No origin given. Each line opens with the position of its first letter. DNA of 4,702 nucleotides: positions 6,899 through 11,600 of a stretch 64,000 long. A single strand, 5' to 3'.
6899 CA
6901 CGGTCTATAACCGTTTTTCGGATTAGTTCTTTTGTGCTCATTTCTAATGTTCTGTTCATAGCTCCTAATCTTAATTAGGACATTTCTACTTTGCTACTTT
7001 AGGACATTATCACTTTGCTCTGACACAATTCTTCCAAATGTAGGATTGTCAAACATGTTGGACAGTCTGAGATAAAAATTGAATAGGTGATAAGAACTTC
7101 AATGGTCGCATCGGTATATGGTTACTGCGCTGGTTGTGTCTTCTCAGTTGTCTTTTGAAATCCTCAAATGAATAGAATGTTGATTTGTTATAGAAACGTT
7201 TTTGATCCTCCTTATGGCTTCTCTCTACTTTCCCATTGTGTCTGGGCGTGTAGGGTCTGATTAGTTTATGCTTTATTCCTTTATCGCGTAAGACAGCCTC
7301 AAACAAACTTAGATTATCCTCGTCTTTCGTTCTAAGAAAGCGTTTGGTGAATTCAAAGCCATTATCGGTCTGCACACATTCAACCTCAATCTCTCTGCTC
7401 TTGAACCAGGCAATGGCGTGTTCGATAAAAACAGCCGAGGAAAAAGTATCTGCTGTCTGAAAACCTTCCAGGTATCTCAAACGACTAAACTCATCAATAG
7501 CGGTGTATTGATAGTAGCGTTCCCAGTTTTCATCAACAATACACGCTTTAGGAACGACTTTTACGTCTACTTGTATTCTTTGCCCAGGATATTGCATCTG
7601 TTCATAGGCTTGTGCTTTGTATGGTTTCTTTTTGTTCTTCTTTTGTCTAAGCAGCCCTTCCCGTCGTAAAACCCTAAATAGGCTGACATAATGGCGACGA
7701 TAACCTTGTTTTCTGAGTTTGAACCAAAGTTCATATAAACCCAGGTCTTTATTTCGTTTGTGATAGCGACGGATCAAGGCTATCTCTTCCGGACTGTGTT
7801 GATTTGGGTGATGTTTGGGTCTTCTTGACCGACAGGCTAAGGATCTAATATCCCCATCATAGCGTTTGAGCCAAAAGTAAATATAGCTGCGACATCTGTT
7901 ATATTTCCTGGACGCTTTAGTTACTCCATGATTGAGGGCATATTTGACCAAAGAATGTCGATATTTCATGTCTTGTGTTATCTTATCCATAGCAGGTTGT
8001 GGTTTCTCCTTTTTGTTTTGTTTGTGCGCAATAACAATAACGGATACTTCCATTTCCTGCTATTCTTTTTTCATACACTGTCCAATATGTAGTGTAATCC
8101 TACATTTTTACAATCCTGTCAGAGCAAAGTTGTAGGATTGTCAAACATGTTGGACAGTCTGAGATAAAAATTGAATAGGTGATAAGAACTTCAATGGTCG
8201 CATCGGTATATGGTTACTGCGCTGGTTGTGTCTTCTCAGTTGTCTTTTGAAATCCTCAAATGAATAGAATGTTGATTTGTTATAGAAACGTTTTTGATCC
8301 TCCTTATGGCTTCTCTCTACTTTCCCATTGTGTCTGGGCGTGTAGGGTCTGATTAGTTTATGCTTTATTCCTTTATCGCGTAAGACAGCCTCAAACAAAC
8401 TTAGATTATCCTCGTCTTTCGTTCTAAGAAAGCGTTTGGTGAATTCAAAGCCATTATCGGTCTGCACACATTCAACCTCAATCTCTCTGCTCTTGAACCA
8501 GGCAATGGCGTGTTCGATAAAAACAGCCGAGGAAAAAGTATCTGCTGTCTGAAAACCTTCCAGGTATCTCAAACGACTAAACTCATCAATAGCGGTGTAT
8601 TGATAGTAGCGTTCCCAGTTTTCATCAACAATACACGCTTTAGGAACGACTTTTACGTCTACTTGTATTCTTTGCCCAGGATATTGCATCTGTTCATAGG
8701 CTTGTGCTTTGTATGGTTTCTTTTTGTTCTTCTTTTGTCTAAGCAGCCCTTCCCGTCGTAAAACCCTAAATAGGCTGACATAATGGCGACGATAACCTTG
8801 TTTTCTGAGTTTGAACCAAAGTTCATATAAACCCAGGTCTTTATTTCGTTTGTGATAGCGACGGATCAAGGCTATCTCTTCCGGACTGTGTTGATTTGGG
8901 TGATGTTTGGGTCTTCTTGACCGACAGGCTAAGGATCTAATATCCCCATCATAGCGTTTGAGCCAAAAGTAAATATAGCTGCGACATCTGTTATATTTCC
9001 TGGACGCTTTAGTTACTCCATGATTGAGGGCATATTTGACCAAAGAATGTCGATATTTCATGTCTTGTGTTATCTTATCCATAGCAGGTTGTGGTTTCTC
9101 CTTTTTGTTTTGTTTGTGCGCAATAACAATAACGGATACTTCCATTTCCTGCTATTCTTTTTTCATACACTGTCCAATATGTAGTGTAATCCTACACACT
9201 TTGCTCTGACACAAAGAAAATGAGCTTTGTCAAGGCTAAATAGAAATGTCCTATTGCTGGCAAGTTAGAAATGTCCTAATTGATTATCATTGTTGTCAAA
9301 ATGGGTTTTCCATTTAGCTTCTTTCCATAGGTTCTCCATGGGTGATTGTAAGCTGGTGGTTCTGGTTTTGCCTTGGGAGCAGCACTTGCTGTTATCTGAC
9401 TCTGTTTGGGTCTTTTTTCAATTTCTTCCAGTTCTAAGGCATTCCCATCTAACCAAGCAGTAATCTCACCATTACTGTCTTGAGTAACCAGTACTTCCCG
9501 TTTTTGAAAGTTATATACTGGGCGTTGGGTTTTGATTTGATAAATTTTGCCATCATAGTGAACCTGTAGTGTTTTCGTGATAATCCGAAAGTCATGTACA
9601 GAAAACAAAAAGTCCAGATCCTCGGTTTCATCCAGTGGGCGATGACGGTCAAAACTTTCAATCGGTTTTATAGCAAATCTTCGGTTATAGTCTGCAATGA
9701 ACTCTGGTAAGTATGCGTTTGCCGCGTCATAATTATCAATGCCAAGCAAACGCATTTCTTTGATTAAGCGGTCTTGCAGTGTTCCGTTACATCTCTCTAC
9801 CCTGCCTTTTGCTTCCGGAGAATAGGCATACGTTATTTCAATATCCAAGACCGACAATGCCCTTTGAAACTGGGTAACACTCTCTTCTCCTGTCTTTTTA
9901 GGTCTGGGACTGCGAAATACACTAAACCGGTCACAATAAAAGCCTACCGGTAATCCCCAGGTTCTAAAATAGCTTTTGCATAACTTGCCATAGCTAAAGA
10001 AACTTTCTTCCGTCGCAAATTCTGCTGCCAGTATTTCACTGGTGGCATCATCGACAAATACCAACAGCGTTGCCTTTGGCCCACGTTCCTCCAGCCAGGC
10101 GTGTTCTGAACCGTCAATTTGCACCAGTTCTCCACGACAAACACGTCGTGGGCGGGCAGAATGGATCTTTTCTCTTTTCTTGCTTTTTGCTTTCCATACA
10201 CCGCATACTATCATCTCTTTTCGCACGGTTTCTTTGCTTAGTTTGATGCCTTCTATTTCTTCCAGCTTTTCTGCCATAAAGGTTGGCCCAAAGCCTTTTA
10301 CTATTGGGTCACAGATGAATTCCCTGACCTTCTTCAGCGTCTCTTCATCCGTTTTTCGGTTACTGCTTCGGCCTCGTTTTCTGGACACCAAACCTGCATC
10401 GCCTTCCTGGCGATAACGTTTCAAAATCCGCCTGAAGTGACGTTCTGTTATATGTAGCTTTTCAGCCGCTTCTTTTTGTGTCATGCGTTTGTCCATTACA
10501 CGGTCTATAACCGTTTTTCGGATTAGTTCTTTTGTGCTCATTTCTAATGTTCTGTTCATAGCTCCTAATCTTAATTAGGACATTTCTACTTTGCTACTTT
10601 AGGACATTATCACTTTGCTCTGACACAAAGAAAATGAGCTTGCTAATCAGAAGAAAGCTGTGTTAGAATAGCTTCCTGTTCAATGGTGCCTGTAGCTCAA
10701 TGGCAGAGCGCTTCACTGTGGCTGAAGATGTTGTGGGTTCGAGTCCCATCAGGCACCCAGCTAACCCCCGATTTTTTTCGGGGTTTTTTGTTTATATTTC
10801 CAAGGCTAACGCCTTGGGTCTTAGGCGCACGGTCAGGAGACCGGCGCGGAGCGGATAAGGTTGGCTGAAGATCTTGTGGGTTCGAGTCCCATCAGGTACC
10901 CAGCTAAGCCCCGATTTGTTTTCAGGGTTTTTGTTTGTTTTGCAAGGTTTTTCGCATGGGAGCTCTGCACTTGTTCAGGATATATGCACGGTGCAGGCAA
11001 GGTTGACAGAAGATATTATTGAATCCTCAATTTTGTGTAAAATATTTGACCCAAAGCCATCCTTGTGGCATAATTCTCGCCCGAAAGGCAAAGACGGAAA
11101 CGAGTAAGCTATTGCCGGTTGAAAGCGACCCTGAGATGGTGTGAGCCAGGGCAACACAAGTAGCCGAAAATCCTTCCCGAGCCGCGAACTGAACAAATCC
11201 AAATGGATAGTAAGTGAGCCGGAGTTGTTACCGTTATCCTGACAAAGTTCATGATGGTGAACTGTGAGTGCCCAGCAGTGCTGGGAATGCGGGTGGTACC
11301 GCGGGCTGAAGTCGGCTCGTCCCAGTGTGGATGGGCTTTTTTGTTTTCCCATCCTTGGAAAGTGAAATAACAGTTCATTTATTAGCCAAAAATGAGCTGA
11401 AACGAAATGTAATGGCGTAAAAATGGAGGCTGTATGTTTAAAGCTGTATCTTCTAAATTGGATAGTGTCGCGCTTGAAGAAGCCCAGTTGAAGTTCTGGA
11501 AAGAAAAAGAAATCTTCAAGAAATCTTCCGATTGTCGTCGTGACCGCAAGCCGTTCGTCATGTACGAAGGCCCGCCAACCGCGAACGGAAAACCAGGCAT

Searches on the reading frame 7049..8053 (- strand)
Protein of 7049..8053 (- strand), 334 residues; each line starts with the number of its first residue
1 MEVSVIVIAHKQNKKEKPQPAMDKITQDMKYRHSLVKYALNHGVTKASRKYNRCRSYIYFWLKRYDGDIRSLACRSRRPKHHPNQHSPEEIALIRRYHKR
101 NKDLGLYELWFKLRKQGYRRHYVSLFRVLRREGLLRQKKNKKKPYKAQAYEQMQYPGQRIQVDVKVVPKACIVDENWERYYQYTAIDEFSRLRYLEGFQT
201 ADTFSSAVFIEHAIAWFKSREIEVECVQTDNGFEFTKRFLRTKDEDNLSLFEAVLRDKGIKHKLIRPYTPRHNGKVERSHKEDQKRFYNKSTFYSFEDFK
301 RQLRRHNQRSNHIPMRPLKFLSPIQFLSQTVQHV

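Call 79: search_protein_families(library=pfam, proteins=[window:7049-8053:-], max_evalue=0.00001)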
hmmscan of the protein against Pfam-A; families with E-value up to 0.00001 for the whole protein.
window:7049-8053:- (334 aa): 2 families
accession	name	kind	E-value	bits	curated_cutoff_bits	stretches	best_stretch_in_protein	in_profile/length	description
PF00665.32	rve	-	2.5e-12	47.4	32.6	1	156-270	4-102/102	Integrase core domain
PF13683.12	rve_3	-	1.7e-08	34.6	26.5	1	259-309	2-52/67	Integrase core domain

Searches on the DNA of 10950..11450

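Call 90: search_rna_families(source=window, start=10950, end=11450, threshold=evalue, max_evalue=0.01)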
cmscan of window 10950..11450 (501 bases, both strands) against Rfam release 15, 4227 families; matches with E-value up to 0.01: 1.
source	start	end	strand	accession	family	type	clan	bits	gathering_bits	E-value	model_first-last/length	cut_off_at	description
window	11082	11327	+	RF00230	T-box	Cis-reg; leader;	-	89.5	93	3.1e-20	1-219/219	no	T-box leader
